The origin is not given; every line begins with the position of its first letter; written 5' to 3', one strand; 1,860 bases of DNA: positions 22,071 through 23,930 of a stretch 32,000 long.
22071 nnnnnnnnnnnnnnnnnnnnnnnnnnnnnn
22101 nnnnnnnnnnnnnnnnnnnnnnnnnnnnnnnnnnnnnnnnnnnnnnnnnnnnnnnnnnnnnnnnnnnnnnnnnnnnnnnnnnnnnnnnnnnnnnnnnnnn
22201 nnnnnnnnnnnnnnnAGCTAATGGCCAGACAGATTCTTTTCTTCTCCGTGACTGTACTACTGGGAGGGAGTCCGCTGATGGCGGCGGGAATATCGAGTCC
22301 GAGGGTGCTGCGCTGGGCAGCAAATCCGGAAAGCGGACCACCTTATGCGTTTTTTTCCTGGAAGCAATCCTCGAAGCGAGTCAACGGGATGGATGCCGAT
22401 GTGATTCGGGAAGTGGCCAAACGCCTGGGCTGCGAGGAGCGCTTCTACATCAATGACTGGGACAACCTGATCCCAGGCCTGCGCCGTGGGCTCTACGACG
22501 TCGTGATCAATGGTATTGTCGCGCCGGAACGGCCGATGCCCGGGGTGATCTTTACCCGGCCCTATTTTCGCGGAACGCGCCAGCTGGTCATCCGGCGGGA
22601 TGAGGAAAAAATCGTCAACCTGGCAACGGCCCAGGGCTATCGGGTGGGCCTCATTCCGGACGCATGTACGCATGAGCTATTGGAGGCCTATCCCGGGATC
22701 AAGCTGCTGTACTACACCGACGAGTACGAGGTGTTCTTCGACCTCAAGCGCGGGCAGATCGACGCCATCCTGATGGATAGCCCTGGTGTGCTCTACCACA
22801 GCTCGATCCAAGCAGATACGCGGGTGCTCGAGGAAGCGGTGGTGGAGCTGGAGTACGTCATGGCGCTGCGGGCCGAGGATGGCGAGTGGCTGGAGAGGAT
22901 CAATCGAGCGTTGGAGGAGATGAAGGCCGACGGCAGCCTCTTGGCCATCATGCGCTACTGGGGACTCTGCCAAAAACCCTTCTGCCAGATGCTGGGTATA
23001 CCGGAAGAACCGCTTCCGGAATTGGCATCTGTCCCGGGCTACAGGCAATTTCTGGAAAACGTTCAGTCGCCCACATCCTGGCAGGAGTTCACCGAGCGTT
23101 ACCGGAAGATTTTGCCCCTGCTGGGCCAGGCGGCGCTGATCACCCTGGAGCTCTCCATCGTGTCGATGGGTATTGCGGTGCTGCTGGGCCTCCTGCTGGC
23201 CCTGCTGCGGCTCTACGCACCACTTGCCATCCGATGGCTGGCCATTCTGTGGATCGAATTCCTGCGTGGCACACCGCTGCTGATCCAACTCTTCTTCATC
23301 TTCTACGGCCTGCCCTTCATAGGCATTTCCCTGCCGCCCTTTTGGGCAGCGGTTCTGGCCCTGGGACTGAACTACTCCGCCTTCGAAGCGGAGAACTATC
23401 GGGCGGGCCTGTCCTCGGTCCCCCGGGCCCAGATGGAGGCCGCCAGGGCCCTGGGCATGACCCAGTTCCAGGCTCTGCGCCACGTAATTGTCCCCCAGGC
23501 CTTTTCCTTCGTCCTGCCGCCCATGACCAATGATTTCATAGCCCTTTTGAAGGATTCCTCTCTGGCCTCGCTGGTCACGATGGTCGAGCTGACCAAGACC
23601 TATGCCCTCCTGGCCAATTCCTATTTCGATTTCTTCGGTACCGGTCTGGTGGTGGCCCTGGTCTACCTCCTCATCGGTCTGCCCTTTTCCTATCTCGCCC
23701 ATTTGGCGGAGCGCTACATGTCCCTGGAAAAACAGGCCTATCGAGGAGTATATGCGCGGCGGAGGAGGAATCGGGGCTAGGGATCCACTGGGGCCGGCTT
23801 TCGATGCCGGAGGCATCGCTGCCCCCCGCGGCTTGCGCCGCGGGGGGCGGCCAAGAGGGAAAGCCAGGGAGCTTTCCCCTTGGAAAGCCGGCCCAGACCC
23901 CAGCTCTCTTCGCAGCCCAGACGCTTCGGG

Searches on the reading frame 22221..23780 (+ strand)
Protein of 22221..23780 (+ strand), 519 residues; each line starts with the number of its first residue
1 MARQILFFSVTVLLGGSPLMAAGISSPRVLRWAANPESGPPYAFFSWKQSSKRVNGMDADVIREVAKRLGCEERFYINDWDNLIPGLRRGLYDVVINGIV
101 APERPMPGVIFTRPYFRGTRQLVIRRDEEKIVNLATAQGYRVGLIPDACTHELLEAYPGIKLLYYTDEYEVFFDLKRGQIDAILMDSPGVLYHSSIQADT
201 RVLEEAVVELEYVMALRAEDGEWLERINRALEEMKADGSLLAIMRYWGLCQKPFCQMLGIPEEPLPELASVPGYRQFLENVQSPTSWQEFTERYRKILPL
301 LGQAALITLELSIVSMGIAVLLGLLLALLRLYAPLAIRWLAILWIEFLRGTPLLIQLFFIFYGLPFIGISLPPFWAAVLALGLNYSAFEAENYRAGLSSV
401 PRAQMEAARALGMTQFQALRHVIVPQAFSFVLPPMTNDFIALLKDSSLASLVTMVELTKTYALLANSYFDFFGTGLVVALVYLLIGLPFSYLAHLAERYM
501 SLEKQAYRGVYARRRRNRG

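Call 15: search_protein_families(library=pfam, proteins=[window:22221-23780:+])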
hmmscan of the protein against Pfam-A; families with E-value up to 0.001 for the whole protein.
window:22221-23780:+ (519 aa): 2 families
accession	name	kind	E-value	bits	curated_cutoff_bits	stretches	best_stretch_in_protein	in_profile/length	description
PF00497.25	SBP_bac_3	-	1.9e-23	83.1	26.4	1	42-248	9-130/132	Bacterial extracellular solute-binding proteins, family 3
PF00528.27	BPD_transp_1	-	5e-21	75.7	26.4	1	319-498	1-180/184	Binding-protein-dependent transport system inner membrane component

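Call 18: find_encoding_contigs(protein=window:22221-23780:+, flank=10000, max_places=10)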
Protein window:22221-23780:+ (519 aa): no gene with exactly this product is on record in the collection.

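Call 32: find_related_loci(query=window:22221-23780:+, collection=metagenome_contigs, flank=10000)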
Query window:22221-23780:+ (519 aa) in metagenome_contigs; peptide patterns used: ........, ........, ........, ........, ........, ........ (x = any residue, [..] = any of these).
600 stretches matched a pattern (row limit reached: there are more); 316 encode a relative of the query (tblastn E <= 1e-3); the best 80 are kept; 80 distinct loci.
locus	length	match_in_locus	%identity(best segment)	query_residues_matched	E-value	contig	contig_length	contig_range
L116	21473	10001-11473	45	12-505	2e-135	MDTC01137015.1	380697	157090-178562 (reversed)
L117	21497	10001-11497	44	3-505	3e-135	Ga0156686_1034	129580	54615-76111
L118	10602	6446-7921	44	1-497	9e-130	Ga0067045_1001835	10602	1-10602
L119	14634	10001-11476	44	1-497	9e-130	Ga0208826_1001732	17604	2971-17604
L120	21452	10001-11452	45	17-505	2e-128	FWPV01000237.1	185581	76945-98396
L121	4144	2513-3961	45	27-513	7e-131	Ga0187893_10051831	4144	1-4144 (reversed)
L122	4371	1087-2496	45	29-502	2e-129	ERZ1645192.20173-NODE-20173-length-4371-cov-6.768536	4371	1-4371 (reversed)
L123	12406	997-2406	45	29-502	1e-127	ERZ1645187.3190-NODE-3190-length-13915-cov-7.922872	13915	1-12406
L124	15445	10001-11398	45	28-497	3e-127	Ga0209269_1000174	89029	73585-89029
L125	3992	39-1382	44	56-506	7e-130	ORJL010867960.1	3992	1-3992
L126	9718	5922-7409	43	1-501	5e-127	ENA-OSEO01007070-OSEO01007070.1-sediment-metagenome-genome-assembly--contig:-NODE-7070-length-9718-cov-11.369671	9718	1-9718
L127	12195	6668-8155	43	1-501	5e-127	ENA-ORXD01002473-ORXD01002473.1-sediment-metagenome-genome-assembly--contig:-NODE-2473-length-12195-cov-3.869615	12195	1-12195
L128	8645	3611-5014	43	30-501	3e-126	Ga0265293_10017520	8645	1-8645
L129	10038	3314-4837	42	1-509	2e-126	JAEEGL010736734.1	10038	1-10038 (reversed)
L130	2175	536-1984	44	19-505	2e-133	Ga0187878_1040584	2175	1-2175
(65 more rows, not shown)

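Call 70: find_homologous_proteins(query=window:22221-23780:+, max_evalue=1e-50)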
Query window:22221-23780:+ (519 aa): 4185 proteins with E <= 1e-50 among 8000 candidates; the best 120 are listed.
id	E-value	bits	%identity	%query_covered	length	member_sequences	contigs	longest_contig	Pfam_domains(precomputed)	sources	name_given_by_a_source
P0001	0.0e+0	1053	91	99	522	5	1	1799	PF00497.26,PF00528.28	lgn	-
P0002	6.0e-261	885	76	100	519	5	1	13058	PF00497.26,PF00528.28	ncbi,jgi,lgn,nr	ncbi:MAG: ABC transporter substrate-binding protein/permease [Puniceicoccales bacterium]|jgi:polar a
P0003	1.5e-248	844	74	99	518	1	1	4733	PF00497.26,PF00528.28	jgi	jgi:polar amino acid transport system substrate-binding protein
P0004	1.4e-241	821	73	99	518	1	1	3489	PF00497.26,PF00528.28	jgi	jgi:polar amino acid transport system substrate-binding protein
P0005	2.4e-139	483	47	96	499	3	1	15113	PF00497.26,PF00528.28,PF10613.15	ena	-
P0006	8.5e-134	465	46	100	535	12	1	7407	PF00497.26,PF00528.28,PF10613.15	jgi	jgi:His/Glu/Gln/Arg/opine family amino acid ABC transporter permease subunit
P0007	1.3e-133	465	47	97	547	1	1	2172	PF00497.26,PF00528.28,PF10613.15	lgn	-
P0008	5.1e-133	463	46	93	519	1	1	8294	PF00497.26,PF00528.28,PF10613.15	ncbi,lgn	-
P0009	6.5e-133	462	46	96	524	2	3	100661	PF00497.26,PF00528.28,PF10613.15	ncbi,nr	ncbi:MAG: ABC transporter substrate-binding protein/permease [candidate division KSB1 bacterium]|nr:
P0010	1.1e-132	462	46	96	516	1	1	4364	PF00497.26,PF00528.28,PF10613.15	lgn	-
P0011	2.4e-132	460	46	93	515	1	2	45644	PF00497.26,PF00528.28,PF10613.15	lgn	-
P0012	4.4e-132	459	46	100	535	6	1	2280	PF00497.26,PF00528.28,PF10613.15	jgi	jgi:polar amino acid transport system substrate-binding protein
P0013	8.1e-132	459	44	97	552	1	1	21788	PF00497.26,PF00528.28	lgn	-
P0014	1.1e-131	458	46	94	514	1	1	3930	PF00497.26,PF00528.28,PF10613.15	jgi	jgi:polar amino acid transport system substrate-binding protein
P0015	1.6e-131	458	48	94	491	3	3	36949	PF00497.26,PF00528.28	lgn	-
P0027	5.8e-130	452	45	96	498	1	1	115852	PF00497.26,PF00528.28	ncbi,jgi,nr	ncbi:MAG: ABC transporter substrate-binding protein/permease [Puniceicoccales bacterium]|jgi:polar a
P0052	3.4e-128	447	46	98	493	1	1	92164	PF00497.26,PF00528.28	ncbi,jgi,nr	ncbi:MAG: ABC transporter substrate-binding protein/permease [Puniceicoccales bacterium]|jgi:polar a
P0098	1.7e-126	441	45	99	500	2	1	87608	PF00497.26,PF00528.28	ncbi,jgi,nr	ncbi:MAG: ABC transporter substrate-binding protein/permease [Puniceicoccales bacterium]|jgi:polar a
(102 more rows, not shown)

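Call 71: find_encoding_contigs(protein=P0002, flank=10000, max_places=3)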
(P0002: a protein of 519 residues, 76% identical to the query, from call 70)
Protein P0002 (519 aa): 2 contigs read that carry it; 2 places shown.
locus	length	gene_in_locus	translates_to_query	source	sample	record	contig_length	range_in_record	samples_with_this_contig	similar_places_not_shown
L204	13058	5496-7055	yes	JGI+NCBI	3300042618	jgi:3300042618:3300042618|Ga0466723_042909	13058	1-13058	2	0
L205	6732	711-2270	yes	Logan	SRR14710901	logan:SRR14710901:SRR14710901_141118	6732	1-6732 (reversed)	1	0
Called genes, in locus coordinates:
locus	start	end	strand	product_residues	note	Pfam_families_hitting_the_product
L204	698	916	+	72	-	PF02661:Fic (weak)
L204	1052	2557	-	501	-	PF03717:PBP_dimer, PF00905:Transpeptidase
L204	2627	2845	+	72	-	-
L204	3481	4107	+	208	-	-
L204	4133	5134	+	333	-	-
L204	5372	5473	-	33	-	-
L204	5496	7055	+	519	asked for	PF00497:SBP_bac_3, PF00528:BPD_transp_1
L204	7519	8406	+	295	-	PF00231:ATP-synt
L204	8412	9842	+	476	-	PF02874:ATP-synt_ab_N, PF00006:ATP-synt_ab, PF22919:ATP-synt_VA_C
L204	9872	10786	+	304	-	-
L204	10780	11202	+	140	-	PF02823:ATP-synt_DE_N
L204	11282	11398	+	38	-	-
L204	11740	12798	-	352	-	PF05343:Peptidase_M42, PF01546:Peptidase_M20, PF02127:Peptidase_M18 (faint)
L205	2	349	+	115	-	?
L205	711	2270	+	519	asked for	PF00497:SBP_bac_3, PF00528:BPD_transp_1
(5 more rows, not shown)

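Call 72: find_encoding_contigs(protein=P0003, flank=10000, max_places=3)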
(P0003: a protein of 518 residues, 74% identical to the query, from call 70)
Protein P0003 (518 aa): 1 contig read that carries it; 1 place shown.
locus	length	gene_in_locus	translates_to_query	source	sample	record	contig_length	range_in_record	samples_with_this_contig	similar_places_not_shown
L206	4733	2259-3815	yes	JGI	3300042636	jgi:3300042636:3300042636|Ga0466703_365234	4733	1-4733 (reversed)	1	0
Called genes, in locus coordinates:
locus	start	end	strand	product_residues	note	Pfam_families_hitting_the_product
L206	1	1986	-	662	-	?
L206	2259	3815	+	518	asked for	PF00497:SBP_bac_3, PF00528:BPD_transp_1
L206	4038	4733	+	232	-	?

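Call 73: find_encoding_contigs(protein=P0004, flank=10000, max_places=3)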
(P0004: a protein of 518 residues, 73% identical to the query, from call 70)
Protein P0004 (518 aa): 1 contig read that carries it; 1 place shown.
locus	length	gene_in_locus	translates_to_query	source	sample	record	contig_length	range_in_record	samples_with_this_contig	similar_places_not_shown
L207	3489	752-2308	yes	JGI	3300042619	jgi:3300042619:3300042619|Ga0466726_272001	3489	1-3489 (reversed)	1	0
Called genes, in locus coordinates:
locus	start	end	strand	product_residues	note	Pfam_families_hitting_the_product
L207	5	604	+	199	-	PF02542:YgbB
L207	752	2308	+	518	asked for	PF00497:SBP_bac_3, PF00528:BPD_transp_1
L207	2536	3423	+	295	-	PF00231:ATP-synt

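Call 78: find_encoding_contigs(protein=P0027, flank=10000, max_places=2)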
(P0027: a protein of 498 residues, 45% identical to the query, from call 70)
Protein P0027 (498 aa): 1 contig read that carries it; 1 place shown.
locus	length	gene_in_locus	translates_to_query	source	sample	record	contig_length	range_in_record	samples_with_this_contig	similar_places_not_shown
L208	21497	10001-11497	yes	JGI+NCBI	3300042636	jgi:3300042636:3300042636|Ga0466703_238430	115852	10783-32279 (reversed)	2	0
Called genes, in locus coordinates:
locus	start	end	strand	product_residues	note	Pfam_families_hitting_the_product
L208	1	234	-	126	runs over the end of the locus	-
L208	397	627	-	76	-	-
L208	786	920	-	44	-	-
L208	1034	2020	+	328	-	PF01757:Acyl_transf_3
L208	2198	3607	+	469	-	PF02233:PNTB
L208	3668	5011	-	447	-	PF01875:Memo, PF01871:AMMECR1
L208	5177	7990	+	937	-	PF00133:tRNA-synt_1, PF09334:tRNA-synt_1g, PF08264:Anticodon_1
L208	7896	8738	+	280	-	PF01258:zf-dskA_traR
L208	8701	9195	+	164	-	PF01252:Peptidase_A8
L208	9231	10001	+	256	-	PF02463:SMC_N (weak), PF00005:ABC_tran, PF13401:AAA_22 (weak), PF13304:AAA_21 (weak)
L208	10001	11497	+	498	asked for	PF00497:SBP_bac_3, PF00528:BPD_transp_1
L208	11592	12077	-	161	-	PF01668:SmpB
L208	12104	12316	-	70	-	PF01192:RNA_pol_Rpb6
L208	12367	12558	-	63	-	-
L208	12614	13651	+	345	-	PF07690:MFS_1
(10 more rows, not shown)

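Call 79: find_encoding_contigs(protein=P0052, flank=10000, max_places=2)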
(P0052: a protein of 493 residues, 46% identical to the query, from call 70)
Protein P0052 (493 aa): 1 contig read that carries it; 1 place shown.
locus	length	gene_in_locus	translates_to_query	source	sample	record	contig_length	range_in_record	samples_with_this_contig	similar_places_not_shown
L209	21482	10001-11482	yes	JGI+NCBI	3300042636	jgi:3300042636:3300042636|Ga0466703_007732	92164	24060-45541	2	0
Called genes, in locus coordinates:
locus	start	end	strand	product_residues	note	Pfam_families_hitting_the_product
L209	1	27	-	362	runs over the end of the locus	PF00753:Lactamase_B (weak), PF13483:Lactamase_B_3, PF12706:Lactamase_B_2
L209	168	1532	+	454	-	PF01235:Na_Ala_symp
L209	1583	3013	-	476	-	PF02446:Glyco_hydro_77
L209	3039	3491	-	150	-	PF02502:LacAB_rpiB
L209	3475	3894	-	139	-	PF01451:LMWPc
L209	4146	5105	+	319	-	PF03741:TerC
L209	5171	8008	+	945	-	PF00133:tRNA-synt_1, PF09334:tRNA-synt_1g, PF08264:Anticodon_1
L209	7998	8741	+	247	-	PF01258:zf-dskA_traR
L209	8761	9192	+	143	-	PF01252:Peptidase_A8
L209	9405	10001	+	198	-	PF00005:ABC_tran, PF13304:AAA_21 (weak)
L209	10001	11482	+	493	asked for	PF00497:SBP_bac_3, PF00528:BPD_transp_1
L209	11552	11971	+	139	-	-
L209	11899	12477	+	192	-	-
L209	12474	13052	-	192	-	-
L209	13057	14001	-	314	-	-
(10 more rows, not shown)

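Call 80: find_encoding_contigs(protein=P0098, flank=10000, max_places=2)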
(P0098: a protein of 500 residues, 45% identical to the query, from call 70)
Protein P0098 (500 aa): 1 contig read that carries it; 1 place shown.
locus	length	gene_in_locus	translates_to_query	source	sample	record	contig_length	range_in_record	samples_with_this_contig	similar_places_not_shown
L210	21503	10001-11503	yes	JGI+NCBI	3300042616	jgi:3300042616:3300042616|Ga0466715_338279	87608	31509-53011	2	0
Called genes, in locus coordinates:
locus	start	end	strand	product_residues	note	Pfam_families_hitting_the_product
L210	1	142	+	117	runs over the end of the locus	PF00453:Ribosomal_L20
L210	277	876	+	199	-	-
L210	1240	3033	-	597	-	PF01336:tRNA_anti-codon, PF00152:tRNA-synt_2, PF02938:GAD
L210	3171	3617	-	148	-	PF02502:LacAB_rpiB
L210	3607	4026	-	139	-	PF01451:LMWPc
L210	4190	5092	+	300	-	PF03741:TerC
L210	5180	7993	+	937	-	PF00133:tRNA-synt_1, PF01406:tRNA-synt_1e (faint), PF09334:tRNA-synt_1g, PF13603:tRNA-synt_1_2 (weak), PF08264:Anticodon_1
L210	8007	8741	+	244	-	PF01258:zf-dskA_traR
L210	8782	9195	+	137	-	PF01252:Peptidase_A8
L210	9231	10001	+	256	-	PF00005:ABC_tran, PF02463:SMC_N (faint), PF13304:AAA_21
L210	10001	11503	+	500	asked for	PF00497:SBP_bac_3, PF00528:BPD_transp_1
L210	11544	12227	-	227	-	PF00625:Guanylate_kin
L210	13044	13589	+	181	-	-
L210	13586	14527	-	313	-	PF01520:Amidase_3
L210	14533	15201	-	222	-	PF05198:IF3_N, PF00707:IF3_C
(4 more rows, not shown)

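Call 87: find_encoding_contigs(protein=P0001, flank=10000, max_places=5)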
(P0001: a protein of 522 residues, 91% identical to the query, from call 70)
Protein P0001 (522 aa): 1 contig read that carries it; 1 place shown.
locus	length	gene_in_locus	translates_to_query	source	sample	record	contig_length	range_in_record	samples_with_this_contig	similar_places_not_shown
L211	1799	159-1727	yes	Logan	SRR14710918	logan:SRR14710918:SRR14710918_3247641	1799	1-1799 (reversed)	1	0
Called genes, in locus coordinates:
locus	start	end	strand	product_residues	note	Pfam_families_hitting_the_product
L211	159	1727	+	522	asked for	PF00497:SBP_bac_3, PF00528:BPD_transp_1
